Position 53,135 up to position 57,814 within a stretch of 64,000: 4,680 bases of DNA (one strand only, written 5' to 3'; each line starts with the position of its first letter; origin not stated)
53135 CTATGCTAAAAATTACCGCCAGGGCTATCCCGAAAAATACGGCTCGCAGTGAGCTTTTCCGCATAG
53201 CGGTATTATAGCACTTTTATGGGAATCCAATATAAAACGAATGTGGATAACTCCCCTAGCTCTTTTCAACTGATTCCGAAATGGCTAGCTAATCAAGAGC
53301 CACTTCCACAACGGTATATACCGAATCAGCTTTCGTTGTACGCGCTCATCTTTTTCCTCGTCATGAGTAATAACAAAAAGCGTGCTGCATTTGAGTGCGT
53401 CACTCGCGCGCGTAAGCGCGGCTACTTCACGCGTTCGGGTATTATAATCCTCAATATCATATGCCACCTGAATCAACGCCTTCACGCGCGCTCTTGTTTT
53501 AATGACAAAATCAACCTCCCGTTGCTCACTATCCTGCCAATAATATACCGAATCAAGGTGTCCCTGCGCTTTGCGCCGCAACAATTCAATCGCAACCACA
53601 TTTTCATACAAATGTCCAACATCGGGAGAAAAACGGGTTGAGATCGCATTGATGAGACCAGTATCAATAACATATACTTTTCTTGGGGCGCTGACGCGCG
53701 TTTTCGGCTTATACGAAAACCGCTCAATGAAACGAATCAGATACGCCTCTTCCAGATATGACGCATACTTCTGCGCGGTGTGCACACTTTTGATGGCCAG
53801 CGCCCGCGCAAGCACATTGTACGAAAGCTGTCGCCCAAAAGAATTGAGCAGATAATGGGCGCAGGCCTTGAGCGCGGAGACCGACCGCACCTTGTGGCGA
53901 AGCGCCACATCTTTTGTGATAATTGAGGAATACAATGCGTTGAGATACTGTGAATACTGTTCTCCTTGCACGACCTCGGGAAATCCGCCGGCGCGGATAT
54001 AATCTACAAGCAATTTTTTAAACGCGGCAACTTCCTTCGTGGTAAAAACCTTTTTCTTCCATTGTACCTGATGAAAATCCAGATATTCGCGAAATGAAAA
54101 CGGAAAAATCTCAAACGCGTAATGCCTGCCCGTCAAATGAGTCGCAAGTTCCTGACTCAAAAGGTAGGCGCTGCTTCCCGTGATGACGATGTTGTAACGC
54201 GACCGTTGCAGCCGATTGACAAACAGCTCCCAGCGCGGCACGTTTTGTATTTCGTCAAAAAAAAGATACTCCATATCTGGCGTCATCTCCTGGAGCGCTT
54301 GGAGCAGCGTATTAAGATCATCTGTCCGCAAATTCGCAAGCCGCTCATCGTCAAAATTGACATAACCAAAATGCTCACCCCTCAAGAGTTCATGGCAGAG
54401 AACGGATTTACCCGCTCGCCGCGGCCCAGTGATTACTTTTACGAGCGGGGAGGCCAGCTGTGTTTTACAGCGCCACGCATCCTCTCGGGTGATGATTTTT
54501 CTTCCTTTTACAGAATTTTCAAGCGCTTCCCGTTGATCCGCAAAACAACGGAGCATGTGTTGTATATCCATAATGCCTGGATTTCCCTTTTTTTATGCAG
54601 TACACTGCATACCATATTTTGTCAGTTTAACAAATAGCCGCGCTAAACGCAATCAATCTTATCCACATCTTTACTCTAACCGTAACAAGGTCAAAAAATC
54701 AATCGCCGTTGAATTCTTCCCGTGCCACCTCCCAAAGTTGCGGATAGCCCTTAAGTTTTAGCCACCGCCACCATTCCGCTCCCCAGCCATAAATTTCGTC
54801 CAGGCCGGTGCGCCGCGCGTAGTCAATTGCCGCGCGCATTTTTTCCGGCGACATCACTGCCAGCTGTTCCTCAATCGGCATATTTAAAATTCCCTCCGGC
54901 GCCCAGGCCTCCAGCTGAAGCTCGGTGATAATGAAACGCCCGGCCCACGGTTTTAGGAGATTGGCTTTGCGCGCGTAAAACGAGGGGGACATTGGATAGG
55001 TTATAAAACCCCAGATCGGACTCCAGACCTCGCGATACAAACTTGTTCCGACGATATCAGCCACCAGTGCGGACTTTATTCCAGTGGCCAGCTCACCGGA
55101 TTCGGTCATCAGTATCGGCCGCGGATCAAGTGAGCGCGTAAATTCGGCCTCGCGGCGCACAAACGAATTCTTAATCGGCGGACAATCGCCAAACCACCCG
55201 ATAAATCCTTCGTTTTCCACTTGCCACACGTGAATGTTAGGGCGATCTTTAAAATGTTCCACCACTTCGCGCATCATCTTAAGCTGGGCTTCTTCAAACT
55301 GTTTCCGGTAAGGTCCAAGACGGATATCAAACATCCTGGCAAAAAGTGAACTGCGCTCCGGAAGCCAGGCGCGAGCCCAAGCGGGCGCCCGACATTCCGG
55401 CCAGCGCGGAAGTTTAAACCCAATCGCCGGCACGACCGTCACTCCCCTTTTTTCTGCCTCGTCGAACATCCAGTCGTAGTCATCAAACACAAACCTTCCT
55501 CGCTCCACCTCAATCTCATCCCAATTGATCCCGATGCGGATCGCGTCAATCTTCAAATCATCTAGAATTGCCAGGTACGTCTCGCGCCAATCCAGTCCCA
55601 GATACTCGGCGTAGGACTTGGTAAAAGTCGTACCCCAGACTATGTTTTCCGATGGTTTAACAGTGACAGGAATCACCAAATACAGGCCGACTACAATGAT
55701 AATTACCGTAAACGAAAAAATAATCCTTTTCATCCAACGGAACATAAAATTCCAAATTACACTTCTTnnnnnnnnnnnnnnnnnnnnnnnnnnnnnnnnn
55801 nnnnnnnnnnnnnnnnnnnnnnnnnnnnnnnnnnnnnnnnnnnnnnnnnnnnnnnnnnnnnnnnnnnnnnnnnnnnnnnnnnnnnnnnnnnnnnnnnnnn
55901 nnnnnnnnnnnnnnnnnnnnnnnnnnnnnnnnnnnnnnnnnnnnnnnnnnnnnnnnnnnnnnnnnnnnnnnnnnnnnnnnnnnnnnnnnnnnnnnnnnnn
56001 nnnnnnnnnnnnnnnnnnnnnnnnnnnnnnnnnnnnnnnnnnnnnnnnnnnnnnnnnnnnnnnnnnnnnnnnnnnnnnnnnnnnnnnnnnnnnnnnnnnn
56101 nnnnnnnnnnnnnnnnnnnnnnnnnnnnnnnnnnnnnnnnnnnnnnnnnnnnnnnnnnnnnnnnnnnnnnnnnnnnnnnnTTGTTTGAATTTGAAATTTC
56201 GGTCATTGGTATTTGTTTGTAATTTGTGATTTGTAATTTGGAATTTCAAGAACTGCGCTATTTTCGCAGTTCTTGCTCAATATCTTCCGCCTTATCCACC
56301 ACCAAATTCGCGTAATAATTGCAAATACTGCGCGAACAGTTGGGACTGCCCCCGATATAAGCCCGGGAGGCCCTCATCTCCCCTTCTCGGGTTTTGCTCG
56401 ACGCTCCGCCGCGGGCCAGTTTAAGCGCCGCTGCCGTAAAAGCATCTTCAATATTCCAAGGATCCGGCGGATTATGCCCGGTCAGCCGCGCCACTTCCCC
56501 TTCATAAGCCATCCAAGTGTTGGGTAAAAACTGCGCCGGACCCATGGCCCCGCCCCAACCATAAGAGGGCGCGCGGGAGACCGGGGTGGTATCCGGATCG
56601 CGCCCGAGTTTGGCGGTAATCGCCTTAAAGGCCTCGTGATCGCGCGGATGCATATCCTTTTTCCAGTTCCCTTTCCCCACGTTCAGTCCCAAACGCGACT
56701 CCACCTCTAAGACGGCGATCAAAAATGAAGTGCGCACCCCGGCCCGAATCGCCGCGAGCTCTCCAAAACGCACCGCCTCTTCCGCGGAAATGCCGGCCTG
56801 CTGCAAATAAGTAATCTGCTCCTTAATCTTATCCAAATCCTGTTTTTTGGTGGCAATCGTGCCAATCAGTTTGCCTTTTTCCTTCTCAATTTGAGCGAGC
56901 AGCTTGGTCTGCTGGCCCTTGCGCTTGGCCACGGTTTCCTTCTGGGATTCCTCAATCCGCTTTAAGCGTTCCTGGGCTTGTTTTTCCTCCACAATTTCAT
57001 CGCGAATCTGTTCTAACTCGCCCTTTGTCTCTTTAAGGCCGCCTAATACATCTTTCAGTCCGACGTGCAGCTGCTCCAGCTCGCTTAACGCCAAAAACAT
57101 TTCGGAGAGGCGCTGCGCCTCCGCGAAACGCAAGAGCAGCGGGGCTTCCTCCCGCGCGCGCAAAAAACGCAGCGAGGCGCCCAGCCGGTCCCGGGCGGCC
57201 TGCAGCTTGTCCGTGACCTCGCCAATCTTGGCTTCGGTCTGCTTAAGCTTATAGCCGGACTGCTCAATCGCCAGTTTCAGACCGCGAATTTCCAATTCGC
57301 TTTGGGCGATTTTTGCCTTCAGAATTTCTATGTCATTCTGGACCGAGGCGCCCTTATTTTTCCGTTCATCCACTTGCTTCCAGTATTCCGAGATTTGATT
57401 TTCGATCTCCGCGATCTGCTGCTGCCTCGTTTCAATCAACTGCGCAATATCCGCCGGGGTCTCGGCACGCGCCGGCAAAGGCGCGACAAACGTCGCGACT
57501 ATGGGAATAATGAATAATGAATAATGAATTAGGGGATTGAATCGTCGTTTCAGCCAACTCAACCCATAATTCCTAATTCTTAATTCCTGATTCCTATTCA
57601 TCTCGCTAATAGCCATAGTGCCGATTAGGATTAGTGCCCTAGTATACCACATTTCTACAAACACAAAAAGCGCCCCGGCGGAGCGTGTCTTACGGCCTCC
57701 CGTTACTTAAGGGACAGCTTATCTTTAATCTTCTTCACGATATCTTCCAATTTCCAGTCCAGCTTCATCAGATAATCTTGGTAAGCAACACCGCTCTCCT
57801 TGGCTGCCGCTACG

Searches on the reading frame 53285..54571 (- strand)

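Call 9: search_protein_families(library=pfam, proteins=[window:53285-54571:-], max_evalue=0.01)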
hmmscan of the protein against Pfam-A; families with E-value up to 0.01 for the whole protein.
window:53285-54571:- (428 aa): 3 families
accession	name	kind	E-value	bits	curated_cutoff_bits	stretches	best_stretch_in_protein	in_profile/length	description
PF13173.12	AAA_14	-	3.7e-36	124.4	27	1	44-164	4-129/129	AAA domain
PF13635.12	DUF4143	-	5.4e-28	98.2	28.1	1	220-371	2-159/160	Domain of unknown function (DUF4143)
PF13401.12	AAA_22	-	0.007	17.1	27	0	46-94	9-59/130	AAA domain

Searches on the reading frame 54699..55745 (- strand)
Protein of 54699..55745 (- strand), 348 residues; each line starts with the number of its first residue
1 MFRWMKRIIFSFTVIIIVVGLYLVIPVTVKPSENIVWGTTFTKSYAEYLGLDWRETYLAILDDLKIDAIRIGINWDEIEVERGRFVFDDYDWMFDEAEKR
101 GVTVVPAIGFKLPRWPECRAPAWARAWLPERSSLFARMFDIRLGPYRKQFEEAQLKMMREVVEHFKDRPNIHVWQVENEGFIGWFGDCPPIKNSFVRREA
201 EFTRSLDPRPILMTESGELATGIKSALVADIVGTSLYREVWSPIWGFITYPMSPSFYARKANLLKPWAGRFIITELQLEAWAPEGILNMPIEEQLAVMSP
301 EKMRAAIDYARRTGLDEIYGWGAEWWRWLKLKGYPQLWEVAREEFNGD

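Call 9: search_protein_families(library=pfam, proteins=[window:54699-55745:-], max_evalue=0.01)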
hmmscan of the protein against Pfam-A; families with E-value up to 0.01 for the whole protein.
window:54699-55745:- (348 aa): 1 family
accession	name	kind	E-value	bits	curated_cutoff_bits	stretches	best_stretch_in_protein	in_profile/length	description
PF02449.21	Glyco_hydro_42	-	1.3e-07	31.8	21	1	58-179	16-137/376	Beta-galactosidase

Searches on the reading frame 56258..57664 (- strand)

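Call 9: search_protein_families(library=pfam, proteins=[window:56258-57664:-], max_evalue=0.01)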
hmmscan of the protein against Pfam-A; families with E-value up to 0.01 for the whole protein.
window:56258-57664:- (468 aa): 1 family
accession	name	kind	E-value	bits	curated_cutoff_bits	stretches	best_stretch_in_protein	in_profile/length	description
PF13406.11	SLT_2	-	9.1e-06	25.5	24.3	1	370-420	152-200/292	Transglycosylase SLT domain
